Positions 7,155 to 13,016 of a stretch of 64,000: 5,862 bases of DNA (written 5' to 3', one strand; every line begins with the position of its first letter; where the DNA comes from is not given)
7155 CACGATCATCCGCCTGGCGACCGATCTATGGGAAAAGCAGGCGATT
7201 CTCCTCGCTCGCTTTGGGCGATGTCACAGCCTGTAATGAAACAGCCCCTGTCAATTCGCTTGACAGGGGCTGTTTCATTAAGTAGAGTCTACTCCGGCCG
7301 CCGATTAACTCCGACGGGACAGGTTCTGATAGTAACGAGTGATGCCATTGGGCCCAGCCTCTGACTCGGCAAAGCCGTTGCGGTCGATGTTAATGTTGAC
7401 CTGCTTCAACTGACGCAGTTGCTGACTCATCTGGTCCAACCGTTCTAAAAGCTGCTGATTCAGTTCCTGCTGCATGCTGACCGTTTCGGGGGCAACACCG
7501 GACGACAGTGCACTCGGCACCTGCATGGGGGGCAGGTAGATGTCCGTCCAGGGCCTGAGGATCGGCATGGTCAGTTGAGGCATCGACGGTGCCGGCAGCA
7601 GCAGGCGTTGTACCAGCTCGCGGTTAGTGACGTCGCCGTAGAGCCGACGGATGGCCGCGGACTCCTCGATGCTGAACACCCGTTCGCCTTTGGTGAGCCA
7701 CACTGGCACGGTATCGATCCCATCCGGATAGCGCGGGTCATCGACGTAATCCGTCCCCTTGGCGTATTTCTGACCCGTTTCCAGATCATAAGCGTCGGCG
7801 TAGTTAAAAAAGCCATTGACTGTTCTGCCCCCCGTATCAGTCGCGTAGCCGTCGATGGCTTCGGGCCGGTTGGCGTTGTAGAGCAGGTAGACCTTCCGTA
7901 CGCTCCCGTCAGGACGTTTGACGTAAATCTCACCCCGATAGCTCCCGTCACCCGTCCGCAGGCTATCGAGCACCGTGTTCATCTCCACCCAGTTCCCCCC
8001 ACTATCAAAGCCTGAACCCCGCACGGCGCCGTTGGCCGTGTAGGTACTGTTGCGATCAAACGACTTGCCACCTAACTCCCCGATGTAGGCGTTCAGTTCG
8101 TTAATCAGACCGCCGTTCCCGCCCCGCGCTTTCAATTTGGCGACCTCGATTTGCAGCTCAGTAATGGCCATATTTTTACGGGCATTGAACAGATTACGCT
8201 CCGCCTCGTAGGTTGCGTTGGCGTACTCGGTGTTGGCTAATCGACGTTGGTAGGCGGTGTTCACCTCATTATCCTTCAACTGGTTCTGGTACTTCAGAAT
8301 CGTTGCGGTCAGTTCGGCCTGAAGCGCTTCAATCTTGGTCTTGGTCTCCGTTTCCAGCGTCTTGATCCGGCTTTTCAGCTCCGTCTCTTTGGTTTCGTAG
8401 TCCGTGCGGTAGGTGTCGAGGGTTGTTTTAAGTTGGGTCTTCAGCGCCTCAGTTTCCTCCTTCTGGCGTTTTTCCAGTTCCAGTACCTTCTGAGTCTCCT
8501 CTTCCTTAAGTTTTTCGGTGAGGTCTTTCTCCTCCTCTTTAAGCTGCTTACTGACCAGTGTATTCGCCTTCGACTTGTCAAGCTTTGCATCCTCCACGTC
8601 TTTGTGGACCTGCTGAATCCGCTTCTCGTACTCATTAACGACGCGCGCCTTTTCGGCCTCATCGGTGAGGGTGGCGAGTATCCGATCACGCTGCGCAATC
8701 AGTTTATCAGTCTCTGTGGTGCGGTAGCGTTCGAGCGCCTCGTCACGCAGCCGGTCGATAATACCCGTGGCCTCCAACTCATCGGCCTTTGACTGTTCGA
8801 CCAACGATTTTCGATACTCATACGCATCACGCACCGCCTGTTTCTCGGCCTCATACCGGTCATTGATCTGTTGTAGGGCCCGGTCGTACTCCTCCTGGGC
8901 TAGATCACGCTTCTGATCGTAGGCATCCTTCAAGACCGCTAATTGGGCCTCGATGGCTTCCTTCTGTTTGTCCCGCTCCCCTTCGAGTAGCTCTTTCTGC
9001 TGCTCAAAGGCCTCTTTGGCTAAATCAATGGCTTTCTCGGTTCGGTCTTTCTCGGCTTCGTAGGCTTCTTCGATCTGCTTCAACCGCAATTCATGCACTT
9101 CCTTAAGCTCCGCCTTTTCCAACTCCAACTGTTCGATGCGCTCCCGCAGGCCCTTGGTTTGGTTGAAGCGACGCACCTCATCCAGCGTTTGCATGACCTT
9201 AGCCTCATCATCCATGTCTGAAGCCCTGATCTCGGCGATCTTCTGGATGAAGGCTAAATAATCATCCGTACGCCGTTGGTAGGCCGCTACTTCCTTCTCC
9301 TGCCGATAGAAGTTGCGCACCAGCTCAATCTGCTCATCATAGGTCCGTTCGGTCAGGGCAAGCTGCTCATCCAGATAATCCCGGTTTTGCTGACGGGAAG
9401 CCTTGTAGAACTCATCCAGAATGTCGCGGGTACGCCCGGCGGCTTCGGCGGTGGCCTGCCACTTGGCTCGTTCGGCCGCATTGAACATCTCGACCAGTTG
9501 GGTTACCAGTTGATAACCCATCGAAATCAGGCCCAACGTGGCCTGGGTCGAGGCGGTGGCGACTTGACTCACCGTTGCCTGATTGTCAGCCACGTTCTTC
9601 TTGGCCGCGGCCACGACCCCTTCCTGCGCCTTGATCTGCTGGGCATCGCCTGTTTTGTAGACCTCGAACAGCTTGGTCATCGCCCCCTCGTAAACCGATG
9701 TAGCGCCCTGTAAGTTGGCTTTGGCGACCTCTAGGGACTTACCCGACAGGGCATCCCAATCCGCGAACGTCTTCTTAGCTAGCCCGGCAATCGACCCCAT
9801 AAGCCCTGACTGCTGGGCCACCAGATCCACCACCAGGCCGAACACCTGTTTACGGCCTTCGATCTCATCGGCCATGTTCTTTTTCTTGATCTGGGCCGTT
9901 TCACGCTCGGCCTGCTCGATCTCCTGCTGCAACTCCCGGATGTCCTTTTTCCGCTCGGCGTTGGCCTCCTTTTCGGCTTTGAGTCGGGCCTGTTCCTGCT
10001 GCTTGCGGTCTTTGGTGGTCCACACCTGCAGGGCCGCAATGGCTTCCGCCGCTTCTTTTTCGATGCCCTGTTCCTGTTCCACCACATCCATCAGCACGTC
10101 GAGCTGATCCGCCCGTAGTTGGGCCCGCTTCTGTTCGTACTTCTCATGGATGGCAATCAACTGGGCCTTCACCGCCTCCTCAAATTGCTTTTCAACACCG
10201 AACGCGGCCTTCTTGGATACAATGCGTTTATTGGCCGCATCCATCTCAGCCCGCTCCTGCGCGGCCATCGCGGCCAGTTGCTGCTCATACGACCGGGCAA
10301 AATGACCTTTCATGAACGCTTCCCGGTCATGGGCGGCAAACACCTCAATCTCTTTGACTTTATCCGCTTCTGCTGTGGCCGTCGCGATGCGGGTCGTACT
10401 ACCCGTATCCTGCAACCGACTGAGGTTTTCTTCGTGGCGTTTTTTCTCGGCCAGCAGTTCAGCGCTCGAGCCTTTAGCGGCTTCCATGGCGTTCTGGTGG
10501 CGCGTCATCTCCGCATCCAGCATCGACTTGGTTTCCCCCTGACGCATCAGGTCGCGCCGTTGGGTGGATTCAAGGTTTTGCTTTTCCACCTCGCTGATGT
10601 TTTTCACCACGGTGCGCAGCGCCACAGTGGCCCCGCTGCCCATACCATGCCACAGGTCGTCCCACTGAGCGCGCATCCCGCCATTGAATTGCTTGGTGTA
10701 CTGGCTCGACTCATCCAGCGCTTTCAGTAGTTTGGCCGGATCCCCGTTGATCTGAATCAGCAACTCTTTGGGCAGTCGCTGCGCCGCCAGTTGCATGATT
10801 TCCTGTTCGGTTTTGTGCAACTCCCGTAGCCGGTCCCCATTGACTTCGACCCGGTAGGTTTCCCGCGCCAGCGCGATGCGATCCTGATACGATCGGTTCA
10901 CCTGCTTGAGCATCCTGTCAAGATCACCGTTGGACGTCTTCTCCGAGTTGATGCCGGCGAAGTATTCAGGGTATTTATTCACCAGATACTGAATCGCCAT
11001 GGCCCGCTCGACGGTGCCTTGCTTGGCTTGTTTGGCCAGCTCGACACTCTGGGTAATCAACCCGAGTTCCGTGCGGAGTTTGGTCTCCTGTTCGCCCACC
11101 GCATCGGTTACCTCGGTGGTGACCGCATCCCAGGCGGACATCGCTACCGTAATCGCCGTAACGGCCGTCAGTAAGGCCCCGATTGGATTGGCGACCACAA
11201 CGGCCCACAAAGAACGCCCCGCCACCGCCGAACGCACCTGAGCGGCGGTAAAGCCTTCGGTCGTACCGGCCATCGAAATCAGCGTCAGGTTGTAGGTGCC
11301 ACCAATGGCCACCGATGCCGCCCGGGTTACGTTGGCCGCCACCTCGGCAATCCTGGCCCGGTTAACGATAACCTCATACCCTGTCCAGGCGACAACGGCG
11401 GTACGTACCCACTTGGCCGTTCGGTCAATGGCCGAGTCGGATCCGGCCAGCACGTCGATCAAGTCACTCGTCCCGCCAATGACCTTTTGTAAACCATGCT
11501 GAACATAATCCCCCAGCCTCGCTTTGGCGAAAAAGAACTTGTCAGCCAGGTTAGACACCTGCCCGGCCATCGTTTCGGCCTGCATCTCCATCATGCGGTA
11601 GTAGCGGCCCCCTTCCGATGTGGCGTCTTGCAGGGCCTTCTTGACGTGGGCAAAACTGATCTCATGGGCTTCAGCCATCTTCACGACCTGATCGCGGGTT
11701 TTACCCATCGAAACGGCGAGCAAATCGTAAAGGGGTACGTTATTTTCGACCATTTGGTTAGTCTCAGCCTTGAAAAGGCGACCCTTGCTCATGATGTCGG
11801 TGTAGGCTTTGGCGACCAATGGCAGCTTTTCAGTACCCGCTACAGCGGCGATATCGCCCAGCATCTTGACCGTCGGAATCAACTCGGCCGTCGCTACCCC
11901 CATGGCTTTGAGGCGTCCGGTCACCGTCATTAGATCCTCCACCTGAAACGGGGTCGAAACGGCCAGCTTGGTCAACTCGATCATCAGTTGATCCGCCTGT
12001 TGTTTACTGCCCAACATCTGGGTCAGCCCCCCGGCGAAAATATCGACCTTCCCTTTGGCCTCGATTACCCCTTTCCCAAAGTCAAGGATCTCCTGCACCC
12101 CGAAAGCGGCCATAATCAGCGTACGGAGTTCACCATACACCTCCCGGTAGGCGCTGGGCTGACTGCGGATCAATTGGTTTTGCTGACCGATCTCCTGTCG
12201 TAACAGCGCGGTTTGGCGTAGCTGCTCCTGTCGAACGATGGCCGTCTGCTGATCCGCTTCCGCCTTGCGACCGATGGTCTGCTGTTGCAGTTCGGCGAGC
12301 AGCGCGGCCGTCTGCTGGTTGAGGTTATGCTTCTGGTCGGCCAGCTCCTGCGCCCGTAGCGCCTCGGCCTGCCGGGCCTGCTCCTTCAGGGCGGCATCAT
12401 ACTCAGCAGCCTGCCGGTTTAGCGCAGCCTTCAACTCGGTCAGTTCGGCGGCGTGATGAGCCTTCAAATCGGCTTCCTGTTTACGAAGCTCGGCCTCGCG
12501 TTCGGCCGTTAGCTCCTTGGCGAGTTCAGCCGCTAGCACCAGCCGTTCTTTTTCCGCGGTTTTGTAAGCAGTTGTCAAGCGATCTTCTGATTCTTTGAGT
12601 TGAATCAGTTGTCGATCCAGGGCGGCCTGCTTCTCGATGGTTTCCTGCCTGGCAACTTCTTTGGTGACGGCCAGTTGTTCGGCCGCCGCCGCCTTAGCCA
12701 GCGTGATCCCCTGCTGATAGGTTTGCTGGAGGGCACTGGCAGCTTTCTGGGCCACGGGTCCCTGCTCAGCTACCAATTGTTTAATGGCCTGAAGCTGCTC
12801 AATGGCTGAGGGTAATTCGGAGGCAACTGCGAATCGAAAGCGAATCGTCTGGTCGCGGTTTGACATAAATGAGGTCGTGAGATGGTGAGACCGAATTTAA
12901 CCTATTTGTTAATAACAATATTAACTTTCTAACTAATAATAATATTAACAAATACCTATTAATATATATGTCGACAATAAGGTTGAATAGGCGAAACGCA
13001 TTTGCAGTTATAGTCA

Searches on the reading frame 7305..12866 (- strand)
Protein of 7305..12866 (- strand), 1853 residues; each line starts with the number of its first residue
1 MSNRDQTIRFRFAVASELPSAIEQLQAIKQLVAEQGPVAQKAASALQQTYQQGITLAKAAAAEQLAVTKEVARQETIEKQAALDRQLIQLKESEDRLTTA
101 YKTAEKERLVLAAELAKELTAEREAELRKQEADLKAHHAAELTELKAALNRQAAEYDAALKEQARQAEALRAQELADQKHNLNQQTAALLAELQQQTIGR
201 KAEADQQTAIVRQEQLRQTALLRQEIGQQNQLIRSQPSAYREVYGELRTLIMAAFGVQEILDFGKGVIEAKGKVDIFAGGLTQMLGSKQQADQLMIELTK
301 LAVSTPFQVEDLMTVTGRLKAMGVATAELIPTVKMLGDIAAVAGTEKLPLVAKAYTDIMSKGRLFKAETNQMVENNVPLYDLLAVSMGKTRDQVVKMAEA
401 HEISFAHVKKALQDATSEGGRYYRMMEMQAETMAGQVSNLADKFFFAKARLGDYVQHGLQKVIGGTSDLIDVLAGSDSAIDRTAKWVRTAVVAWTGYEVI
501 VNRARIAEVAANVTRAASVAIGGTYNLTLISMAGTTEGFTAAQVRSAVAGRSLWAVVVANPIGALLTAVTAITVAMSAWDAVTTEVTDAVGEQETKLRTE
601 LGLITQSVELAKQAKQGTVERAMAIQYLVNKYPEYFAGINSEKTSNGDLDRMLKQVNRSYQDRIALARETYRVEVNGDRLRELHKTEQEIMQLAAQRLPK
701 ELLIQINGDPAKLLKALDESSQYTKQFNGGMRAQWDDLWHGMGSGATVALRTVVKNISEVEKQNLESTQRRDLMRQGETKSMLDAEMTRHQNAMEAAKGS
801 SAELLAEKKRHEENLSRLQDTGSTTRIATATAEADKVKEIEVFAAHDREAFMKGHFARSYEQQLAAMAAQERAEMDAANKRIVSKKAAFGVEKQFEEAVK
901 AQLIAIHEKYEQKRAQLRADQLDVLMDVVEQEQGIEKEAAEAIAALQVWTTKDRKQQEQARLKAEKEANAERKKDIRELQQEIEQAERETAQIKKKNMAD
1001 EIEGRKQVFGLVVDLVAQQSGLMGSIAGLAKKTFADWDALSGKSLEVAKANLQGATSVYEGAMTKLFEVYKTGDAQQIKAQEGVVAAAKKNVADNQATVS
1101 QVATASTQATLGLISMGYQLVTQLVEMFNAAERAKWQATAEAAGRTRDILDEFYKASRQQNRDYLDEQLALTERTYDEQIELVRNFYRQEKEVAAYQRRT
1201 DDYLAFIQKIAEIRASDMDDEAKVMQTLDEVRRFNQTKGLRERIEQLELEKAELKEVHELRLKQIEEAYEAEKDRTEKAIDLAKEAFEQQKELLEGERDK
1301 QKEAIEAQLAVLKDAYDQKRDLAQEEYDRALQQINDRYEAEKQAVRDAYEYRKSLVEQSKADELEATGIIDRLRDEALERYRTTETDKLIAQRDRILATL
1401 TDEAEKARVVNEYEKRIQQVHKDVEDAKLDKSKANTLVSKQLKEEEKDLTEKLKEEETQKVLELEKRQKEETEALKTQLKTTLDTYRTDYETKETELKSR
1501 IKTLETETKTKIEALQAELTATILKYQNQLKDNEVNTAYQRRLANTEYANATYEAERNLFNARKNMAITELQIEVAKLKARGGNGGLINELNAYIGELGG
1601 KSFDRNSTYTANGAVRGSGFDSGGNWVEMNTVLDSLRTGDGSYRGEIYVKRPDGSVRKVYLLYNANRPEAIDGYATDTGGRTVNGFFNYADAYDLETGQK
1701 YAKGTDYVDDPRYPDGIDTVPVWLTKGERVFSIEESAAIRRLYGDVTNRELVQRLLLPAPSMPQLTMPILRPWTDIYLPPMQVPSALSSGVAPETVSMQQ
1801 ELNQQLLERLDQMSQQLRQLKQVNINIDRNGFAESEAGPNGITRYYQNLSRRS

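Call 3: search_protein_families(library=pfam, proteins=[window:7305-12866:-], max_evalue=0.1)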
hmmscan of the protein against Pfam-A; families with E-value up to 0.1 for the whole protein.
window:7305-12866:- (1853 aa): 1 family
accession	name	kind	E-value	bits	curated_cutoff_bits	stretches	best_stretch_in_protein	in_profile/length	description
PF20155.4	TMP_3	-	3.6e-20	72.9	41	1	278-444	14-183/192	Tape measure protein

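Call 11: search_protein_families(library=phrogs, proteins=[window:7305-12866:-], max_evalue=0.1)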
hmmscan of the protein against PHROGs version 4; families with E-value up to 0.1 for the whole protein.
window:7305-12866:- (1853 aa): 2 families
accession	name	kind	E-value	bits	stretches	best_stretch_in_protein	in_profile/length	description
phrog_9959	-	tail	1e-41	143.7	2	220-470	24-273/1708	tail length tape measure protein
phrog_12798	-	tail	8.3e-18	65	1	264-612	59-399/1031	tail length tape measure protein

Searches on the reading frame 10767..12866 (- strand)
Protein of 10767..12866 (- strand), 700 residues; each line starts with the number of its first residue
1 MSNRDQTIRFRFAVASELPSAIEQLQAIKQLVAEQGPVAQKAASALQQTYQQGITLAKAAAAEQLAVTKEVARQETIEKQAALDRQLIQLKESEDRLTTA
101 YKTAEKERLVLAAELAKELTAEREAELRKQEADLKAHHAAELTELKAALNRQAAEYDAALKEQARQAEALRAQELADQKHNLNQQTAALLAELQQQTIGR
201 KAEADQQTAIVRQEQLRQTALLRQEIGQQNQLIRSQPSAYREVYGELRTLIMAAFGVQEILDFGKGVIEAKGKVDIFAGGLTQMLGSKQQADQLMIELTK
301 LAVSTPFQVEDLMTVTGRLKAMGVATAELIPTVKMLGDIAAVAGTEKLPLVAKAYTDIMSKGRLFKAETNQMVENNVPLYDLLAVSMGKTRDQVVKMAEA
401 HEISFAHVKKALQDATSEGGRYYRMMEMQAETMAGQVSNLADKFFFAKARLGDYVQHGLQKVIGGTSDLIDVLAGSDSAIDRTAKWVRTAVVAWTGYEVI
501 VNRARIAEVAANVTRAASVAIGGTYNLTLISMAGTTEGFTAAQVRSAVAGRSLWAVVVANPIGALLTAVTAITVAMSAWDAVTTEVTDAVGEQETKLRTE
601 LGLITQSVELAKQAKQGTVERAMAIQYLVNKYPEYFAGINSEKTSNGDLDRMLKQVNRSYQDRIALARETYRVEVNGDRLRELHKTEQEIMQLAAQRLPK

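Call 96: search_dna_similar(query=window:10767-12866:-, collection=phages, mode=protein, max_evalue=0.00001, max_rows=8)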
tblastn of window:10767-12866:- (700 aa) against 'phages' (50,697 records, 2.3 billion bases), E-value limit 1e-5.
Records with a match: 146; places in all: 146; records where one place covers at least 80% of the query: 0.
Best place of each record, by identity: <60% 146.
By first word of the organism name: Arthrobacter 60; Bacteroides 29; Riemerella 19; Bacteriophage 14; Bacillus 6; Cellulophaga 2; Parabacteroides 2; Dulem 2; Faecalibacterium 2; Myxococcus 2; and 8 more.
By host as written in the record: Arthrobacter globiformis B-2979 42; - 26; Riemerella anatipestifer 6; Arthrobacter atrocyaneus NRRL B-2883 6; Riemerella sp. 5; Arthrobacter globiformis NRRL B-2880 4; Bacillus pumilus BL-8 4; Arthrobacter globiformis NRRL B-2979 3; and 41 more.
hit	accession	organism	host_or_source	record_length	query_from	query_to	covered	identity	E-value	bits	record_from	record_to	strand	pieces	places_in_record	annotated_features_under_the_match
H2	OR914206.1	Riemerella phage GRAP2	Riemerella anatipestifer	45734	230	642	59%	24.3%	1e-26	122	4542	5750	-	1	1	record has no annotation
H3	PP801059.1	Riemerella phage GRNRAP2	Riemerella anatipestifer 116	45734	230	642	59%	24.3%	1e-26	122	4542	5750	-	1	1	hypothetical protein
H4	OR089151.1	Riemerella phage vB_RanS_CRP19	Riemerella anatipestifer RAf490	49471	230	642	59%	24.3%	2e-26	122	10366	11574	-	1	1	tape measure domain protein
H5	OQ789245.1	Riemerella phage vB_RanS_CRP6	Riemerella anatipestifer RAf63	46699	230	642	59%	24.3%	2e-26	122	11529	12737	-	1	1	tape measure domain protein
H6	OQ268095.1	Riemerella phage vB_RanS_CRP5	Riemerella anatipestifer RAf2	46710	230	642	59%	24.3%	2e-26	122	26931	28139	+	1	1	tape measure domain protein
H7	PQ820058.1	Riemerella phage PJA1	Riemerella sp.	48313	230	642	59%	24.3%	3e-26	121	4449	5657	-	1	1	hypothetical protein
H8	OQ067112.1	Riemerella phage vB_RanS_CRP2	Riemerella anatipestifer RAf1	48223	230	642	59%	24.3%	4e-26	121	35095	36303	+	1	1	tape measure domain protein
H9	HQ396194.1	Riemerella phage RAP44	Riemerella anatipestifer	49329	230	642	59%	24.3%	4e-26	121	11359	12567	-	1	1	putative tape measure domain protein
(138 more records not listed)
